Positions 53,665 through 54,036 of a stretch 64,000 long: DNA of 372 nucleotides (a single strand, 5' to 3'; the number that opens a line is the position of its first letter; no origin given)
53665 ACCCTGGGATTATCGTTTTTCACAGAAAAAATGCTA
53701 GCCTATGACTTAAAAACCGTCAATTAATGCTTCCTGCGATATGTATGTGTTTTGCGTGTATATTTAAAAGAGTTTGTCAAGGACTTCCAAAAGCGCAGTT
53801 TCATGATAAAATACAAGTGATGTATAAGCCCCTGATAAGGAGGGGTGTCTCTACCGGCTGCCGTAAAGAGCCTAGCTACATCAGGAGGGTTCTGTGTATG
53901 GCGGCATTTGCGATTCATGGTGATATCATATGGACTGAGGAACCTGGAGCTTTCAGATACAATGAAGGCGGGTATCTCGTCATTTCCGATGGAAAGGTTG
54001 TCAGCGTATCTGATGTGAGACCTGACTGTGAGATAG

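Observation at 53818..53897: Purine-riboswitch-like aptamer with a non-canonical J3/1, fused directly to the SD of a guanine-deaminase-like gene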

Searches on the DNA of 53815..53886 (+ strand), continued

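Call 38: search_with_rna_model(model_id=R1, sources=[window, L162, L163, L164, L165, L166, L167, L168, L169, L170, L171, L172, L173, L006, L007, L040, L070], max_evalue=1, show_alignments=10)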
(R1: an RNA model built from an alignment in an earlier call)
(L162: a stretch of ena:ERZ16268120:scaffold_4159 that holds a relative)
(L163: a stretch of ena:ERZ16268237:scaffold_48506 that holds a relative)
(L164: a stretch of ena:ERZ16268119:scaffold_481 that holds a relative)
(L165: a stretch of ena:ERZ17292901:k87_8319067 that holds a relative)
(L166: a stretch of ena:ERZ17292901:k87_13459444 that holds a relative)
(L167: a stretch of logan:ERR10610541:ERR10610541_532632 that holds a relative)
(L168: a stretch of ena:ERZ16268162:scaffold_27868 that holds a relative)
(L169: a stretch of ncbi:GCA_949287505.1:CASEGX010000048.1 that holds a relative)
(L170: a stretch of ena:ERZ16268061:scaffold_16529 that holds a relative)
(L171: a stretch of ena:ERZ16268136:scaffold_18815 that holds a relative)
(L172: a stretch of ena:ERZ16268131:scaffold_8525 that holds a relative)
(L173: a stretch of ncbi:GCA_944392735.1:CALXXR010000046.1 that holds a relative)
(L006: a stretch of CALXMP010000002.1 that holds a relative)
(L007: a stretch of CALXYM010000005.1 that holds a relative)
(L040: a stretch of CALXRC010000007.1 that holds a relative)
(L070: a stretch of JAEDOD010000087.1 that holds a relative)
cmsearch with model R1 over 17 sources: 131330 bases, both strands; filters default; matches with E-value up to 1: 13.
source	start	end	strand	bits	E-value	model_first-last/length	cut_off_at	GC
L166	1420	1490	+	80.8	1e-20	1-71/71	no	0.52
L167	1420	1490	+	80.8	1e-20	1-71/71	no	0.52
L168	1420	1490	+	80.8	1e-20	1-71/71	no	0.52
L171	1422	1492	+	78.4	5.5e-20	1-71/71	no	0.51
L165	1421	1491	+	76.7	1.7e-19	1-71/71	no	0.54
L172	1432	1502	+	75.6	3.6e-19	1-71/71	no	0.51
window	53815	53886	+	74.4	8e-19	1-71/71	no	0.51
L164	1496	1567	+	71.5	5.8e-18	1-71/71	no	0.53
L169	1420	1491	+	71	8.2e-18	1-71/71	no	0.43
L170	1420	1491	+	71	8.2e-18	1-71/71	no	0.43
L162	1420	1491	+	66.5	1.8e-16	1-71/71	no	0.53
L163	396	467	+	66.5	1.8e-16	1-71/71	no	0.53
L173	1420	1491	+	64.3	7.9e-16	1-71/71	no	0.57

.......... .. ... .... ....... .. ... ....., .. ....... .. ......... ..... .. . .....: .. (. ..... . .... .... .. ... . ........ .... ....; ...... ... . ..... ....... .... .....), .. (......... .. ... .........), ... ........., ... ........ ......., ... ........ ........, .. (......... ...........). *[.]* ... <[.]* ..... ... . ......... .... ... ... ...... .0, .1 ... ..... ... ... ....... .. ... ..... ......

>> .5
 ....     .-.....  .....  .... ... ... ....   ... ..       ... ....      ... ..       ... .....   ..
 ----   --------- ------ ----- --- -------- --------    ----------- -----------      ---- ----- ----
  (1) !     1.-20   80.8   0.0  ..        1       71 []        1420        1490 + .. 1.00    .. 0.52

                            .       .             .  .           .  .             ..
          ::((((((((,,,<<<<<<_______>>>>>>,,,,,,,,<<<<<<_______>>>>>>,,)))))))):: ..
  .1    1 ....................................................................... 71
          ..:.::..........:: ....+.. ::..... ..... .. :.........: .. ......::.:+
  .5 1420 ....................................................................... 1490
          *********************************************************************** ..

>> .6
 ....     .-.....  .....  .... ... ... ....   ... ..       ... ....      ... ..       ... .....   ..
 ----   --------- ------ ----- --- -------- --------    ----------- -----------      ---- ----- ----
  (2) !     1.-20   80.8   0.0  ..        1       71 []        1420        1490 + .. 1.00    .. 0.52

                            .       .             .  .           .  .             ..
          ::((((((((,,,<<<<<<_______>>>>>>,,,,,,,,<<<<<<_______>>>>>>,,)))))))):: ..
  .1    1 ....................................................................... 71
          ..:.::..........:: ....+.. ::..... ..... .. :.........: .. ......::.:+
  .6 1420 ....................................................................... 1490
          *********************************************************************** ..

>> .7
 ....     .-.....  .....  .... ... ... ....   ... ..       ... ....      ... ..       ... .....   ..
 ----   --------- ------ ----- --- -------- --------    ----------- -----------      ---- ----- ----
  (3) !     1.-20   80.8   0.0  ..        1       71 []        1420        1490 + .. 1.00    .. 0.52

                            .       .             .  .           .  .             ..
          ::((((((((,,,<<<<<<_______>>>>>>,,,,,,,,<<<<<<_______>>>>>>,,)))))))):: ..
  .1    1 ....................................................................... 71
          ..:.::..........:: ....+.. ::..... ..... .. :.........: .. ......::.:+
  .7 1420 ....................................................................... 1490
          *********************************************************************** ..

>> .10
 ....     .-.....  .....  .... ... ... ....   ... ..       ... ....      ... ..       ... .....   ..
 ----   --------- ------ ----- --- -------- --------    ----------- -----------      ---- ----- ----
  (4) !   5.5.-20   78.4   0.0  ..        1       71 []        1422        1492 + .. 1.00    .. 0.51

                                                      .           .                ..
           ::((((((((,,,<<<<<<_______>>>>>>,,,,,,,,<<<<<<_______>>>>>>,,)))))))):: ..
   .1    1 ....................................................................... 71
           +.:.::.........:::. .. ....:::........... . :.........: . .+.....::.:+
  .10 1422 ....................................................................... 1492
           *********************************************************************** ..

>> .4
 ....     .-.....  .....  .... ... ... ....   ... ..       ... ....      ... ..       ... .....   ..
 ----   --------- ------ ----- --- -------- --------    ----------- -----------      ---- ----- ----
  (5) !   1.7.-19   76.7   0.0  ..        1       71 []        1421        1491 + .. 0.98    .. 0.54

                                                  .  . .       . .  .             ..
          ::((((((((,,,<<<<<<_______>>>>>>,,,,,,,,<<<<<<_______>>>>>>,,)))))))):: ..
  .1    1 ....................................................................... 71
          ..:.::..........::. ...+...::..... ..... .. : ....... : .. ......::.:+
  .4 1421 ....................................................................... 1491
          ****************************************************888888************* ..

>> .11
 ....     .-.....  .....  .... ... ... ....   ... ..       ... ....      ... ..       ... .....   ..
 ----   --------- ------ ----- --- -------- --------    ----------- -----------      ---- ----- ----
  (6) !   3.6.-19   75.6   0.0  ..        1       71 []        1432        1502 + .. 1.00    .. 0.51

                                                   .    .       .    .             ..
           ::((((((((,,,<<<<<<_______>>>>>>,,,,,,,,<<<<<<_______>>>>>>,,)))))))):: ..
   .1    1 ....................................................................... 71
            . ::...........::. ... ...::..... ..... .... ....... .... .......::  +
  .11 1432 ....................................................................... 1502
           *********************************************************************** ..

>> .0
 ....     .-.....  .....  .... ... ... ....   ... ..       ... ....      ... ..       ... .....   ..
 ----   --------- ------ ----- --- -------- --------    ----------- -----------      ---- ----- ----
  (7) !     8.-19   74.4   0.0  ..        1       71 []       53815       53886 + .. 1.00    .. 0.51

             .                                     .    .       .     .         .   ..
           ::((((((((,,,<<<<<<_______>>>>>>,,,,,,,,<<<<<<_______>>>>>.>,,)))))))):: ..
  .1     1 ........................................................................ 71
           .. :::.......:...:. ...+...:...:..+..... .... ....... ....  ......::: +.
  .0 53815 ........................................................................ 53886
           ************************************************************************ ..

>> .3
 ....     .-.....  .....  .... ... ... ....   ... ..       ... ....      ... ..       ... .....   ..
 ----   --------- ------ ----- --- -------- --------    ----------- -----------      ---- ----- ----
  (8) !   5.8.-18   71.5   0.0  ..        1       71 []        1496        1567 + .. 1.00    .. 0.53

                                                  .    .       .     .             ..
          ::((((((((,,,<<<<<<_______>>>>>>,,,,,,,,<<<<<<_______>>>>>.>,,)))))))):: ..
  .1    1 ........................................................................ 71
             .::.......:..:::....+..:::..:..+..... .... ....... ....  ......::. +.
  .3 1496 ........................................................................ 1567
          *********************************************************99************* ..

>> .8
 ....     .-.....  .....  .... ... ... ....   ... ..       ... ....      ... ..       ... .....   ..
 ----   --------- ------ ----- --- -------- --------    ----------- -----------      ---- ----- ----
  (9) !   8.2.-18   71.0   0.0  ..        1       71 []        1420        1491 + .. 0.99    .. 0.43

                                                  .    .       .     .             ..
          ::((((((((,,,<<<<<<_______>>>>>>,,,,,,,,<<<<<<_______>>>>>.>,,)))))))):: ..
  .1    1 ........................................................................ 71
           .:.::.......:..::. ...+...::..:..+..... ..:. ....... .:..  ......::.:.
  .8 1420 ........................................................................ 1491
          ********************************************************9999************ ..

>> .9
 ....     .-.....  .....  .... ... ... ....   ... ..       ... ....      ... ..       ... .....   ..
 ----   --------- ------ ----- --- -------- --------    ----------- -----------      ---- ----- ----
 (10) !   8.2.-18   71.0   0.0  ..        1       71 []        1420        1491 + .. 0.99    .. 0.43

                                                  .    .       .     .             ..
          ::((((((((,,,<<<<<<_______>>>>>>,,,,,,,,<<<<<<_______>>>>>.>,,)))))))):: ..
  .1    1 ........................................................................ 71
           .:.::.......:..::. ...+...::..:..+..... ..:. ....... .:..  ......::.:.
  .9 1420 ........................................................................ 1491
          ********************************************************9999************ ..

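Call 48: search_with_rna_model(model_id=R1, sources=[window, L162, L164, L165, L166, L169, L171, L172, L173, L002, L003, L004, L005, L014, L015, L017, L022, L024, L025, L026, L028, L031, L033, L034, L035, L036, L039, L043, L044, L045, L047, L050, L051, L054, L055, L058, L062, L063, L065, L067, L068, L069, L071, L074, L080, L081, L086, L090, L092, L094, L104, L107, L110, L111, L113, L115, L116, L117, L120, L125, L126, L137, L139, L155], max_evalue=0.000001, make_alignment=true)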
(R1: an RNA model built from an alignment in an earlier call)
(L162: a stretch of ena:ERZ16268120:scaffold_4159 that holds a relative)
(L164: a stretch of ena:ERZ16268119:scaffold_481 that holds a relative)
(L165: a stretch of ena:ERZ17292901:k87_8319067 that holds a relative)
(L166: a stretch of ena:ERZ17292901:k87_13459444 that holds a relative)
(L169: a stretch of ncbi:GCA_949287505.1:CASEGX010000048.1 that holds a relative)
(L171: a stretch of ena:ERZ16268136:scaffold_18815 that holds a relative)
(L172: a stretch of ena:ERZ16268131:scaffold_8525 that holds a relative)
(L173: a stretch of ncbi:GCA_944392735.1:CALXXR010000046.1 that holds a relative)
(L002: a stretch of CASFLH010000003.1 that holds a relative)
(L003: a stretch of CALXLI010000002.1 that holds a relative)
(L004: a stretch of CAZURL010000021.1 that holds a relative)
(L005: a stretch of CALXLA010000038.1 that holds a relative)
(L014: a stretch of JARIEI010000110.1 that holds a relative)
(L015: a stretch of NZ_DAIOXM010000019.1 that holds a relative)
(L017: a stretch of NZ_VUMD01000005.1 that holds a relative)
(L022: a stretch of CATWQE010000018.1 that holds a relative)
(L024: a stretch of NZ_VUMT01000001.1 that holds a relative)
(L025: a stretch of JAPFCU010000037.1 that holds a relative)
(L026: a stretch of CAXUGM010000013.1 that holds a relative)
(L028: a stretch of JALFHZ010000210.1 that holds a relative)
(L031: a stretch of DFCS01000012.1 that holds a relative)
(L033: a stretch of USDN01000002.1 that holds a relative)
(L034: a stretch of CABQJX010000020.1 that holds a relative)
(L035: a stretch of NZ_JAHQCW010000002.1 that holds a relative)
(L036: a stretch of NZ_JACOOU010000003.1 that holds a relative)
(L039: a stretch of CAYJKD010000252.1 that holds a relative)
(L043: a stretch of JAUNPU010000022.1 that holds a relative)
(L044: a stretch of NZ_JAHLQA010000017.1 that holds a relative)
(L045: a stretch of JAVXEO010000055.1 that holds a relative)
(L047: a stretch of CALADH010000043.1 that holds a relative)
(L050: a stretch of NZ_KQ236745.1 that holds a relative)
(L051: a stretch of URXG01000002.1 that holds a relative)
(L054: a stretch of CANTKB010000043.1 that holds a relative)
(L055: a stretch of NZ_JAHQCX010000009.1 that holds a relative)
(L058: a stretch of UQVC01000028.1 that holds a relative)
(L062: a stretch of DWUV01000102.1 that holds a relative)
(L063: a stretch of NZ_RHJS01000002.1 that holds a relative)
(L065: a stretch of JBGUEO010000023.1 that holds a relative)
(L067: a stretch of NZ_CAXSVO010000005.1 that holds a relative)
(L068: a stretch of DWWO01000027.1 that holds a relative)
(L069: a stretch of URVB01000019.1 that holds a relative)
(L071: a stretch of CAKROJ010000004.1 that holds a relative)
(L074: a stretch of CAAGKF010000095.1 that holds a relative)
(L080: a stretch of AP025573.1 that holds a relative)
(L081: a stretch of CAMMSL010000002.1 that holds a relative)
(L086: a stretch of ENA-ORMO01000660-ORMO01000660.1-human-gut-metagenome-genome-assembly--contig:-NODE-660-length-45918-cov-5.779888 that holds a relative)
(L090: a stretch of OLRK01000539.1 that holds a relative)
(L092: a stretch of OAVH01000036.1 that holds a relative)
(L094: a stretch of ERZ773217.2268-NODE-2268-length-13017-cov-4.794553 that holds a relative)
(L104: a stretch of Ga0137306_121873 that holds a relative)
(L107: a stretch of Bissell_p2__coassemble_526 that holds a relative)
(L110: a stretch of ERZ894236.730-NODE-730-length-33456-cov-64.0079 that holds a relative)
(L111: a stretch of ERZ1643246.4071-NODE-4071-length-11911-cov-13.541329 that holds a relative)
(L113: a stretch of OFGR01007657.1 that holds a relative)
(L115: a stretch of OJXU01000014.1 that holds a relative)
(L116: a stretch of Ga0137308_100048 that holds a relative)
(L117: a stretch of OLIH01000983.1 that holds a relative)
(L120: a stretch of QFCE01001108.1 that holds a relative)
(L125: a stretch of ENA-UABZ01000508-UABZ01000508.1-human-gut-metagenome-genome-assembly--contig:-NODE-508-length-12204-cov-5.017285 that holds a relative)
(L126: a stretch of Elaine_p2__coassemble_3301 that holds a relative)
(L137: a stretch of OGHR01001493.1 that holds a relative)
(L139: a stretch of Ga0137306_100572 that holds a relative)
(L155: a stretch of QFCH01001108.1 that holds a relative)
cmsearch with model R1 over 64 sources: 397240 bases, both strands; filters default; matches with E-value up to 0.000001: 66.
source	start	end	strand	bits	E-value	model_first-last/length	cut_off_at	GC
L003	2409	2479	+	85.9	1e-21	1-71/71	no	0.49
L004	2415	2485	+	85.2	1.6e-21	1-71/71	no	0.54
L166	1420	1490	+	80.8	3.2e-20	1-71/71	no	0.52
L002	2420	2490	+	80.8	3.2e-20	1-71/71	no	0.52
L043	2297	2366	+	80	5.4e-20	1-71/71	no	0.33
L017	2280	2348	+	79.1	1e-19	1-71/71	no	0.33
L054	2325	2394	+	79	1.1e-19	1-71/71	no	0.33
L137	531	601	+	78.4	1.6e-19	1-71/71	no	0.42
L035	2294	2363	+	78.4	1.6e-19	1-71/71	no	0.27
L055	2239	2308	+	78.4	1.6e-19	1-71/71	no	0.27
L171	1422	1492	+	78.4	1.7e-19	1-71/71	no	0.51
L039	147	215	+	77.8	2.5e-19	1-71/71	no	0.32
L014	2362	2430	+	77.3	3.5e-19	1-71/71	no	0.32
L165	1421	1491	+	76.7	5.1e-19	1-71/71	no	0.54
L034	2263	2331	+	76.2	7.3e-19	1-71/71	no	0.33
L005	2423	2493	+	76.1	7.9e-19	1-71/71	no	0.54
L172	1432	1502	+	75.6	1.1e-18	1-71/71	no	0.51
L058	2362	2431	+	75.5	1.1e-18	1-71/71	no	0.46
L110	1362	1431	+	75.5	1.1e-18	1-71/71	no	0.46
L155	1176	1246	+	75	1.6e-18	1-71/71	no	0.41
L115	1364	1433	+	74.8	1.9e-18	1-71/71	no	0.44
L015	2278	2346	+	74.5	2.3e-18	1-71/71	no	0.33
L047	2284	2353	+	74.5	2.3e-18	1-71/71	no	0.31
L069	2333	2401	+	74.2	2.9e-18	1-71/71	no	0.38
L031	2252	2320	+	73.9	3.4e-18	1-71/71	no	0.38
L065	3900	3971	+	72.6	8.5e-18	1-71/71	no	0.32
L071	2329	2397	+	72.5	8.9e-18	1-71/71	no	0.38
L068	2363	2432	+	72.4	9.4e-18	1-71/71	no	0.46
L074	2212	2280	+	71.7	1.5e-17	1-71/71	no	0.33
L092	1339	1407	+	71.7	1.5e-17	1-71/71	no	0.38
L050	2356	2425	+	71.6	1.6e-17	1-71/71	no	0.36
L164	1496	1567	+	71.5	1.8e-17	1-71/71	no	0.53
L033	2349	2417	+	71.5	1.8e-17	1-71/71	no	0.38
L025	2349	2417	+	71.4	1.9e-17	1-71/71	no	0.35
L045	1881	1952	+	71.3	2e-17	1-71/71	no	0.32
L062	2365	2434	+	71.2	2.2e-17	1-71/71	no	0.46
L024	2341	2410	+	71.1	2.3e-17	1-71/71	no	0.37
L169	1420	1491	+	71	2.5e-17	1-71/71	no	0.43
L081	2367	2436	+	70.7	3e-17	1-71/71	no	0.47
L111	1366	1435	+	70.7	3e-17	1-71/71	no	0.47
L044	2330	2398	+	69.9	5.3e-17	1-71/71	no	0.38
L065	2338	2407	+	69.8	5.5e-17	1-71/71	no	0.34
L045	334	403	+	69.8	5.5e-17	1-71/71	no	0.34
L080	2356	2425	+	69.2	8.4e-17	1-71/71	no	0.34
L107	1366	1434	+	69.2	8.7e-17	1-71/71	no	0.32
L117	1366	1435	+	68.8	1.1e-16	1-71/71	no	0.47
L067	2333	2401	+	68.2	1.7e-16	1-71/71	no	0.35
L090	1247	1316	+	67.8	2.2e-16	1-71/71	no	0.39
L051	2337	2406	+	67.5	2.8e-16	1-71/71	no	0.39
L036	2285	2355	+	67.1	3.6e-16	1-71/71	no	0.41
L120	1316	1384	+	67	3.9e-16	1-71/71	no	0.38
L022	2335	2403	+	66.6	5e-16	1-71/71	no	0.33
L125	1335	1403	+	66.6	5e-16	1-71/71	no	0.33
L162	1420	1491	+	66.5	5.3e-16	1-71/71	no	0.53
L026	2313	2382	+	66.3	6e-16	1-71/71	no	0.36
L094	1364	1432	+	65.7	9.2e-16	1-71/71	no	0.32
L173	1420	1491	+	64.3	2.4e-15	1-71/71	no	0.57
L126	1298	1366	+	64.1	2.7e-15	1-71/71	no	0.36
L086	1362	1430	+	62.3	9e-15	1-71/71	no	0.32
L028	2225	2295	+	59.8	4.9e-14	1-71/71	no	0.38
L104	14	82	+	59.5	6.1e-14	1-71/71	no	0.42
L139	1346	1414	+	55.5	9.3e-13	1-71/71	no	0.42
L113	401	469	+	53.9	2.9e-12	1-71/71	no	0.45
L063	2296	2364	+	50.7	2.5e-11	1-71/71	no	0.46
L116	1296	1364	+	50.7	2.5e-11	1-71/71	no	0.46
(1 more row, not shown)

Alignment A3: 66 matches aligned to the model, 75 columns, each read 5' to 3' on its own strand. Consensus structure (alignment columns), stored with it:
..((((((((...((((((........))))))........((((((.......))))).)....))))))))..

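Call 65: search_with_rna_model(model_id=R1, sources=[window, L162, L164, L165, L166, L169, L171, L172, L173, L003, L004, L005], max_evalue=0.000001, make_alignment=true)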
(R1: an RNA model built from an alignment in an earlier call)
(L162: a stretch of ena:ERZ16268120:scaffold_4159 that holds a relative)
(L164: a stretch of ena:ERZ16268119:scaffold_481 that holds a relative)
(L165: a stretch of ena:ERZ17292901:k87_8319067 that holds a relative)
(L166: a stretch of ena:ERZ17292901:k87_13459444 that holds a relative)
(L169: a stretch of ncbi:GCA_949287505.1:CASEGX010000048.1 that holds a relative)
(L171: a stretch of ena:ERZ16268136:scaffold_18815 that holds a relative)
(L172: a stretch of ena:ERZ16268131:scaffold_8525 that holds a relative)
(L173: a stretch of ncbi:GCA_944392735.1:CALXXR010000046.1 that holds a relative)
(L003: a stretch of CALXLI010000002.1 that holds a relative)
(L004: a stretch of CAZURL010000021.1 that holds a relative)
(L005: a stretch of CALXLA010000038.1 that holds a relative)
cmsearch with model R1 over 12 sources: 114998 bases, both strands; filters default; matches with E-value up to 0.000001: 12.
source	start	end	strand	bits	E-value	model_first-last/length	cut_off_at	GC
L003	2409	2479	+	85.9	2.9e-22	1-71/71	no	0.49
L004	2415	2485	+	85.2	4.5e-22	1-71/71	no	0.54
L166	1420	1490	+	80.8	9.2e-21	1-71/71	no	0.52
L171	1422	1492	+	78.4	4.8e-20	1-71/71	no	0.51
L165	1421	1491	+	76.7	1.5e-19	1-71/71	no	0.54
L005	2423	2493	+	76.1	2.3e-19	1-71/71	no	0.54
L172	1432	1502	+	75.6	3.2e-19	1-71/71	no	0.51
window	53815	53886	+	74.4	7e-19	1-71/71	no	0.51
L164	1496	1567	+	71.5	5.1e-18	1-71/71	no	0.53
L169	1420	1491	+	71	7.2e-18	1-71/71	no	0.43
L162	1420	1491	+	66.5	1.5e-16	1-71/71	no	0.53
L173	1420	1491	+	64.3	6.9e-16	1-71/71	no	0.57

Alignment A5: 12 matches aligned to the model, 72 columns, each read 5' to 3' on its own strand. Consensus structure (alignment columns), stored with it:
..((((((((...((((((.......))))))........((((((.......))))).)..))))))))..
